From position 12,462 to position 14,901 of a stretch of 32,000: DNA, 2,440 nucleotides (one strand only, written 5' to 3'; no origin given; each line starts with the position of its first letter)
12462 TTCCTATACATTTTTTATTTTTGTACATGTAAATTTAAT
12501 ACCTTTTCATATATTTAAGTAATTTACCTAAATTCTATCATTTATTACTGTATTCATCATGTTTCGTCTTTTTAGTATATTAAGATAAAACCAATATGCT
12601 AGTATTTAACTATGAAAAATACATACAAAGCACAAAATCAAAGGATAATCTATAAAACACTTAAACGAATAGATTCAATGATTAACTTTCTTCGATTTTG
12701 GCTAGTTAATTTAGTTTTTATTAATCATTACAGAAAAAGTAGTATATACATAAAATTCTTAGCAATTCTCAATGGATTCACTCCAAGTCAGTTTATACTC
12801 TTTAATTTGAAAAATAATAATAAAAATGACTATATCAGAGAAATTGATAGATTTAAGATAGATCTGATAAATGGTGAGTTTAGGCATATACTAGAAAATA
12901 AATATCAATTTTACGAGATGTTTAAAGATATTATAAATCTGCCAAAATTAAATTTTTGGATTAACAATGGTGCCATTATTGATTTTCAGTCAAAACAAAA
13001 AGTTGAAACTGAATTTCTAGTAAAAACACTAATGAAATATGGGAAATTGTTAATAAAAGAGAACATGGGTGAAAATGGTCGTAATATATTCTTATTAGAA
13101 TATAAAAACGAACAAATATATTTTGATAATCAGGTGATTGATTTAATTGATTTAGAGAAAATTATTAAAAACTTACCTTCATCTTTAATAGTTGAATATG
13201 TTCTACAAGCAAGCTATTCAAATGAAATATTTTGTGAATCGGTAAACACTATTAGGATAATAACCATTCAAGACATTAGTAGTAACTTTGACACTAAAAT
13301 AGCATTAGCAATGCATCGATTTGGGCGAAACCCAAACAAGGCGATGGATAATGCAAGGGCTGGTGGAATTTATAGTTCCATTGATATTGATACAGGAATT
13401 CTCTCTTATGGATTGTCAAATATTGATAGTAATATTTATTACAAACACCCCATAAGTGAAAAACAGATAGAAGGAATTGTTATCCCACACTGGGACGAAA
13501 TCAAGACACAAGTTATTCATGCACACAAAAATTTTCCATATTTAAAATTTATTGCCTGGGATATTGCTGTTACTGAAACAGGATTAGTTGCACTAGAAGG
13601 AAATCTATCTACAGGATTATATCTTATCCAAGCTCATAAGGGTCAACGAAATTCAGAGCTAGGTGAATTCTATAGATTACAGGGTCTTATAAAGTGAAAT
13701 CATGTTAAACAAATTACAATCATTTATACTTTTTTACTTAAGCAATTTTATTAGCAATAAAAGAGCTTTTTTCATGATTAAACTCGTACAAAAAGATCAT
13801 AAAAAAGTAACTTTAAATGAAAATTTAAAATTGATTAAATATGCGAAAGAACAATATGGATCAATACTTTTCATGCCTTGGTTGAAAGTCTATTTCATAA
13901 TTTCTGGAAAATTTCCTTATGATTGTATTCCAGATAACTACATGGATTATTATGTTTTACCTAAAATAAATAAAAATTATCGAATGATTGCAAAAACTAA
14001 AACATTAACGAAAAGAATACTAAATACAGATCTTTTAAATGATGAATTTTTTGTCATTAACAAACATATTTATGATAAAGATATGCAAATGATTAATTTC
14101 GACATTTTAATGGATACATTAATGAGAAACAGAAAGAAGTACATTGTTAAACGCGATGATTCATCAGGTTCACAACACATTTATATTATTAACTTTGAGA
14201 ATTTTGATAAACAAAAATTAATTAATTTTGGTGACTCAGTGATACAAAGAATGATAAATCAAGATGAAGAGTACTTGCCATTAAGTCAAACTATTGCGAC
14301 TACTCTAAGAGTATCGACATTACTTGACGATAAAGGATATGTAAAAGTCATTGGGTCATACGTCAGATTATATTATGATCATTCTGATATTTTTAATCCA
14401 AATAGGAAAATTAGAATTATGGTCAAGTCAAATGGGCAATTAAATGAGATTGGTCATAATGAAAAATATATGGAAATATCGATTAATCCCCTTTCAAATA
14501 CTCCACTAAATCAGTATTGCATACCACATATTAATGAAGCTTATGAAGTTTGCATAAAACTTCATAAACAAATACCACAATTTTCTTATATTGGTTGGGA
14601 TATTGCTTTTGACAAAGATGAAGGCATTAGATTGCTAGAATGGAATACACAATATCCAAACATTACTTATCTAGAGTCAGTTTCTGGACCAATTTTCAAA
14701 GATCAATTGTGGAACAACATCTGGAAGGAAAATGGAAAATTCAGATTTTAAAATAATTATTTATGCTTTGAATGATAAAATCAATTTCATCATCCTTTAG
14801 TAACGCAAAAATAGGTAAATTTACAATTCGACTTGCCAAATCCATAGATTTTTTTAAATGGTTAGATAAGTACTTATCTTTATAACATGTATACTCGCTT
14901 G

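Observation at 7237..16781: Amino-sugar pathway with three ATP-grasp amidoligase domains instead of the usual N-acyltransferase: candidate route to an aminoacyl- or peptidyl-decorated 6-deoxyhexosamine glycan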

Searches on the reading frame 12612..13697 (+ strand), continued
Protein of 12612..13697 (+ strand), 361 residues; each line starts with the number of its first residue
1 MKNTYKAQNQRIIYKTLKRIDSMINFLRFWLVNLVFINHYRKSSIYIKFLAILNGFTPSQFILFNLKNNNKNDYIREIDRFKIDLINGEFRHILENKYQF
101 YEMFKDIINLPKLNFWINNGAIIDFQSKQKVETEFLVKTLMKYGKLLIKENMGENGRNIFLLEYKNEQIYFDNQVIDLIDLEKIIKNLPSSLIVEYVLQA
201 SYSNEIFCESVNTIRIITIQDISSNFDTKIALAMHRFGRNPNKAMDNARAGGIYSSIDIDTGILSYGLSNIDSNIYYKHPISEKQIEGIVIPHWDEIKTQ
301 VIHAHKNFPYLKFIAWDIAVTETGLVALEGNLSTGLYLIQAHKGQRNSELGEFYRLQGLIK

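Call 70: search_protein_families(library=pfam, proteins=[P0275, P0280, P0301, P0323, P0324, P0321, P0222, P0305, P0185, P0181], max_evalue=0.001)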
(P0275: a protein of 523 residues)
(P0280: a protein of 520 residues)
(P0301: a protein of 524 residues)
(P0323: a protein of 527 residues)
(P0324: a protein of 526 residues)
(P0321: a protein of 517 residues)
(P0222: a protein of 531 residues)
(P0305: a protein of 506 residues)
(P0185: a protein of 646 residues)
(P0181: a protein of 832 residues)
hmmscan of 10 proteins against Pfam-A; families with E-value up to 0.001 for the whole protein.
P0275 (523 aa): 1 family
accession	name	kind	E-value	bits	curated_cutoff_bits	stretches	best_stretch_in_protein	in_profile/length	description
PF14397.11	ATPgrasp_ST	-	5.6e-44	150.9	31.4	1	267-513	7-272/278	Sugar-transfer associated ATP-grasp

P0280 (520 aa): 1 family
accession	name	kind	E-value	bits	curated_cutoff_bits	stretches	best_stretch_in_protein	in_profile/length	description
PF14397.11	ATPgrasp_ST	-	1.6e-45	156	31.4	1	268-493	17-263/278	Sugar-transfer associated ATP-grasp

P0301 (524 aa): 1 family
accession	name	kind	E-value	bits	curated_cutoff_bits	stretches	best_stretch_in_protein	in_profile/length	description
PF14397.11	ATPgrasp_ST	-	2.1e-41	142.4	31.4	1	275-501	7-257/278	Sugar-transfer associated ATP-grasp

P0323 (527 aa): 1 family
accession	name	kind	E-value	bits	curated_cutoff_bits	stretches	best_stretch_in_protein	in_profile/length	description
PF14397.11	ATPgrasp_ST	-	1e-39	136.9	31.4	1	274-500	18-263/278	Sugar-transfer associated ATP-grasp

P0324 (526 aa): 1 family
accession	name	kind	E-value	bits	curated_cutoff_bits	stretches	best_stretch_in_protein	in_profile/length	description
PF14397.11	ATPgrasp_ST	-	3.1e-36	125.5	31.4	1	303-510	48-265/278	Sugar-transfer associated ATP-grasp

P0321 (517 aa): 1 family
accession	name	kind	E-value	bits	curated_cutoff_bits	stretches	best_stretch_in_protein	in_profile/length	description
PF14397.11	ATPgrasp_ST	-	2.7e-51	174.9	31.4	1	267-498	15-265/278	Sugar-transfer associated ATP-grasp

P0222 (531 aa): 2 families
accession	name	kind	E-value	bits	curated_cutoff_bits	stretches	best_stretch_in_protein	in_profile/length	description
PF14397.11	ATPgrasp_ST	-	1.4e-61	208.6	31.4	2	325-526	53-275/278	Sugar-transfer associated ATP-grasp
PF02955.21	GSH-S_ATP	-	0.00014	21.8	23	0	149-180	23-54/175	Prokaryotic glutathione synthetase, ATP-grasp domain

P0305 (506 aa): 2 families
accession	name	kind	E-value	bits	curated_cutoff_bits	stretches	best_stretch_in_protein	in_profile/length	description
PF14397.11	ATPgrasp_ST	-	3.3e-71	240.2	31.4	2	220-484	8-264/278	Sugar-transfer associated ATP-grasp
PF14398.11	ATPgrasp_YheCD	-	9.5e-05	22.2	26.8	0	265-395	31-166/255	YheC/D like ATP-grasp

P0185 (646 aa): 4 families
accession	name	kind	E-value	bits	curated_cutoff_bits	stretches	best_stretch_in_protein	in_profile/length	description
PF14397.11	ATPgrasp_ST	-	1.2e-89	300.7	31.4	2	393-641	5-275/278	Sugar-transfer associated ATP-grasp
PF14398.11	ATPgrasp_YheCD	-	2.3e-11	43.9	26.8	1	432-552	37-173/255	YheC/D like ATP-grasp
PF02955.21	GSH-S_ATP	-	2.1e-09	37.5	23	1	110-156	20-66/175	Prokaryotic glutathione synthetase, ATP-grasp domain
PF14243.11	R2K_3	-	0.00021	21.9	26.3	0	259-295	111-149/169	ATP-grasp domain, R2K clade family 3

P0181 (832 aa): 4 families
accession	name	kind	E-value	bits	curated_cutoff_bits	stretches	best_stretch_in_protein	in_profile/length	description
PF14397.11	ATPgrasp_ST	-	1.1e-91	307.3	31.4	2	586-822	21-269/278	Sugar-transfer associated ATP-grasp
PF14398.11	ATPgrasp_YheCD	-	1.4e-12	47.9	26.8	0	206-421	37-247/255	YheC/D like ATP-grasp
PF02655.19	ATP-grasp_3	-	1.3e-09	38.8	23.2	1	767-806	117-157/160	ATP-grasp domain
PF02955.21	GSH-S_ATP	-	2.3e-06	27.6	23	0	208-254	22-68/175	Prokaryotic glutathione synthetase, ATP-grasp domain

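Call 94: search_dna_similar(query=window:12612-13697:+, collection=plasmids, mode=protein, max_evalue=0.001, max_rows=15)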
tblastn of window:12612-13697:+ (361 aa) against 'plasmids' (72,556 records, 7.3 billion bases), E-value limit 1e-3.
Records with a match: 11; places in all: 12; records where one place covers at least 80% of the query: 1.
Best place of each record, by identity: <60% 11.
By first word of the organism name: Shinella 2; Ensifer 1; Natrononativus 1; Haloplanus 1; Rhizobium 1; Halomontanus 1; Caballeronia 1; Lactococcus 1; Lichenicola 1; Psychrobacter 1.
By predicted mobility (MOB-suite, as given by PLSDB): non-mobilizable 11.
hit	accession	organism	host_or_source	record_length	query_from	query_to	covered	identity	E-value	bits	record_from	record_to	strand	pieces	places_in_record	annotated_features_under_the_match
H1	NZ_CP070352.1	Ensifer sp. PDNC004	cell culture,Plastic debris in ...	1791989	52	340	80%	27.6%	7e-23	107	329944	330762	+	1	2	none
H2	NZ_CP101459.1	Natrononativus amylolyticus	cell culture,sediment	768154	86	360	76%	28.9%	1e-31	133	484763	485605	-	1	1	sugar-transfer associated ATP-grasp domain-containing protein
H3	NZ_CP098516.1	Haloplanus sp. GDY1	cell culture,salt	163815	74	328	71%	26.9%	4e-22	105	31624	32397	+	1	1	sugar-transfer associated ATP-grasp domain-containing protein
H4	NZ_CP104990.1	Rhizobium sp. CC-CFT758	cell culture,agricultural soil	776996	112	357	68%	25.2%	5e-9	66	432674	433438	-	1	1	sugar-transfer associated ATP-grasp domain-containing protein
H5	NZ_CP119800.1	Halomontanus rarus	cell culture,sediment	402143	134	342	58%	28.5%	1e-21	103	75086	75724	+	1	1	sugar-transfer associated ATP-grasp domain-containing protein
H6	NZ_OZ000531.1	Shinella sp. WSC3-e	-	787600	115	354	66%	23.4%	4e-8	63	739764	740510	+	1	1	sugar-transfer associated ATP-grasp domain-containing protein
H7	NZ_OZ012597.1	Shinella sp. WSD5-1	-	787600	115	354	66%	23.4%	4e-8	63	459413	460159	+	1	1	sugar-transfer associated ATP-grasp domain-containing protein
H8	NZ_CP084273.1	Caballeronia grimmiae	Leptoglossus zonatus,Cell culture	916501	103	351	69%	21.5%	2e-7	61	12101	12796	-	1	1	sugar-transfer associated ATP-grasp domain-containing protein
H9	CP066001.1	Lactococcus garvieae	-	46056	180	349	47%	26.1%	6e-4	49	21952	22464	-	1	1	hypothetical protein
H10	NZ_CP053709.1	Lichenicola cladoniae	Cladonia borealis,cell culture,lichen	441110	162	340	50%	21.4%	4e-6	56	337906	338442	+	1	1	sugar-transfer associated ATP-grasp domain-containing protein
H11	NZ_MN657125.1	Psychrobacter sp.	-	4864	190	322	37%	26.7%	9e-4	49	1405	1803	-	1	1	sugar-transfer associated ATP-grasp domain-containing protein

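Call 104: predict_structure(alignment_id=A2)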
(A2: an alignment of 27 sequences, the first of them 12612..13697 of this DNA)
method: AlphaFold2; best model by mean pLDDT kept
length: 361 residues; sequences in the alignment: 27
mean_pLDDT: 89.6   pTM: 0.86
mean pLDDT of the five models: 89.6, 88.3, 88.2, 87.6, 87.0
residues with pLDDT >= 90: 255; 70-90: 70; 50-70: 33; < 50: 3
segments of 3 or more residues with pLDDT < 50: none
pLDDT, mean of each block of 10 residues (from residue 1): 59 70 68 56 83 90 93 93 86 93 97 97 97 98 96 88 97 96 97 96 93 95 88 94 70 94 95 90 97 98 95 96 96 89 94 92 81
secondary structure, 60 per line:
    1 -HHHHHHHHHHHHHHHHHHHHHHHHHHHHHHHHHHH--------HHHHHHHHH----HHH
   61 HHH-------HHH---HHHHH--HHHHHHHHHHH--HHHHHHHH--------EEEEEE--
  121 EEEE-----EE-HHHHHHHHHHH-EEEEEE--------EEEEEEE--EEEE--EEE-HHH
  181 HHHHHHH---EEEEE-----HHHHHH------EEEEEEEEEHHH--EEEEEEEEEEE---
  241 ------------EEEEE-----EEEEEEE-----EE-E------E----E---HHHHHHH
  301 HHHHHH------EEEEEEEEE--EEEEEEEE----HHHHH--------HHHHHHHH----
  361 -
elements in order: H2-36 H45-53 H58-63 H77-81 H84-94 H97-104 E113-118 E121-124 H133-143 E145-150 E159-165 E168-171 E174-176 H178-187 E191-195 H201-206 E213-221 E227-237 E253-257 E263-269 H294-306 E313-321 E324-331 H336-340 H349-356

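Call 106: fold_search(model_id=the predicted structure, library=pdb)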
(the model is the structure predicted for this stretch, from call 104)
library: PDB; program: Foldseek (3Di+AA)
matches with E <= 10: 1052; with E <= 0.001: 289
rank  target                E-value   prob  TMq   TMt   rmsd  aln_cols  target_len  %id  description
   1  7drp_A                1.9e-07  1.00  0.39  0.44   5.0       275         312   15  Structure of ATP-grasp ligase PsnB complexed with phosphomimetic variant of minimal precursor, Mg, and ADP (released 2021-09-08)
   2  7drm_C                5.7e-07  1.00  0.40  0.45   5.0       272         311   15  Structure of ATP-grasp ligase PsnB complexed with minimal precursor, Mg, and ADP (released 2021-09-08)
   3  7drm_A                7.6e-07  1.00  0.39  0.44   4.9       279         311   14  Structure of ATP-grasp ligase PsnB complexed with minimal precursor, Mg, and ADP (released 2021-09-08)
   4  7dro_A                7.6e-07  1.00  0.38  0.45   6.8       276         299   16  Structure of ATP-grasp ligase PsnB complexed with minimal precursor (released 2021-09-08)
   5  7dro_E                8.1e-07  1.00  0.39  0.46   5.2       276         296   15  Structure of ATP-grasp ligase PsnB complexed with minimal precursor (released 2021-09-08)
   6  7dro_C                8.6e-07  1.00  0.35  0.41   6.5       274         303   16  Structure of ATP-grasp ligase PsnB complexed with minimal precursor (released 2021-09-08)
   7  7drp_B                9.6e-07  1.00  0.35  0.42   5.9       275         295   14  Structure of ATP-grasp ligase PsnB complexed with phosphomimetic variant of minimal precursor, Mg, and ADP (released 2021-09-08)
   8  7dro_B                1.1e-06  1.00  0.38  0.45   5.3       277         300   16  Structure of ATP-grasp ligase PsnB complexed with minimal precursor (released 2021-09-08)
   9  5k2m_H                1.5e-06  1.00  0.44  0.56   4.1       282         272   13  Bifunctional LysX/ArgX from Thermococcus kodakarensis with LysW-gamma-AAA (released 2016-09-07)
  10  7qyr_D                1.8e-06  1.00  0.41  0.49   5.6       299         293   14  Crystal structure of RimK from Pseudomonas aeruginosa PAO1 (released 2022-10-05)
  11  3r5x_D                1.9e-06  1.00  0.36  0.41   7.4       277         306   13  Crystal Structure of D-alanine--D-Alanine Ligase from Bacillus anthracis complexed with ATP (released 2011-04-06)
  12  7qyr_G                2.1e-06  1.00  0.43  0.52   5.5       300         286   14  Crystal structure of RimK from Pseudomonas aeruginosa PAO1 (released 2022-10-05)
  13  7drn_D                2.4e-06  1.00  0.38  0.45   5.0       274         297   15  Structure of ATP-grasp ligase PsnB complexed with precursor peptide PsnA2 and AMPPNP (released 2021-09-08)
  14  7qys_E                2.6e-06  1.00  0.46  0.55   4.1       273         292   15  Crystal structure of RimK from Pseudomonas syringae DC3000 (released 2022-10-05)
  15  4iwx                  2.7e-06  1.00  0.46  0.55   6.4       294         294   14  Rimk structure at 2.85A (released 2013-05-08)
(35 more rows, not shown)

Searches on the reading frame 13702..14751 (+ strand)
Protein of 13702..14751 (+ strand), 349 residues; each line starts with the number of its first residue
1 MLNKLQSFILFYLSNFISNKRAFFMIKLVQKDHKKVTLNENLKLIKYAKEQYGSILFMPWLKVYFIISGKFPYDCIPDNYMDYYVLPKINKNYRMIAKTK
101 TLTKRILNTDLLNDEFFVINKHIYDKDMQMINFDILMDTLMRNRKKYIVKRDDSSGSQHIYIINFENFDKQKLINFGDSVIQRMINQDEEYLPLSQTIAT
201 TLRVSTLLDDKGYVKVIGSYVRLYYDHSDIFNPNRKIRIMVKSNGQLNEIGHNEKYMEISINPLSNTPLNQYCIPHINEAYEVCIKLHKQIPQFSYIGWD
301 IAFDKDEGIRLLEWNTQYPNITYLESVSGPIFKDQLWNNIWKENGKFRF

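Call 3: search_protein_families(library=pfam, proteins=[window:13702-14751:+], max_evalue=0.01)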
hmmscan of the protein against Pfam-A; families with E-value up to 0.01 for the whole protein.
window:13702-14751:+ (349 aa): 3 families
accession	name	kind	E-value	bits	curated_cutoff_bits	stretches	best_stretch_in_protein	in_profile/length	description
PF14397.11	ATPgrasp_ST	-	9e-22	78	31.4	1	91-328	12-265/278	Sugar-transfer associated ATP-grasp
PF02655.19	ATP-grasp_3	-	0.0011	19.6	23.2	0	138-187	25-71/160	ATP-grasp domain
PF14398.11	ATPgrasp_YheCD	-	0.0025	17.5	26.8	0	280-318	189-227/255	YheC/D like ATP-grasp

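Call 5: search_protein_families(library=ncbifam, proteins=[window:13702-14751:+], max_evalue=0.001)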
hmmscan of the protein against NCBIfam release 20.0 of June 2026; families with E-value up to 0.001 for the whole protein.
window:13702-14751:+ (349 aa): 0 families
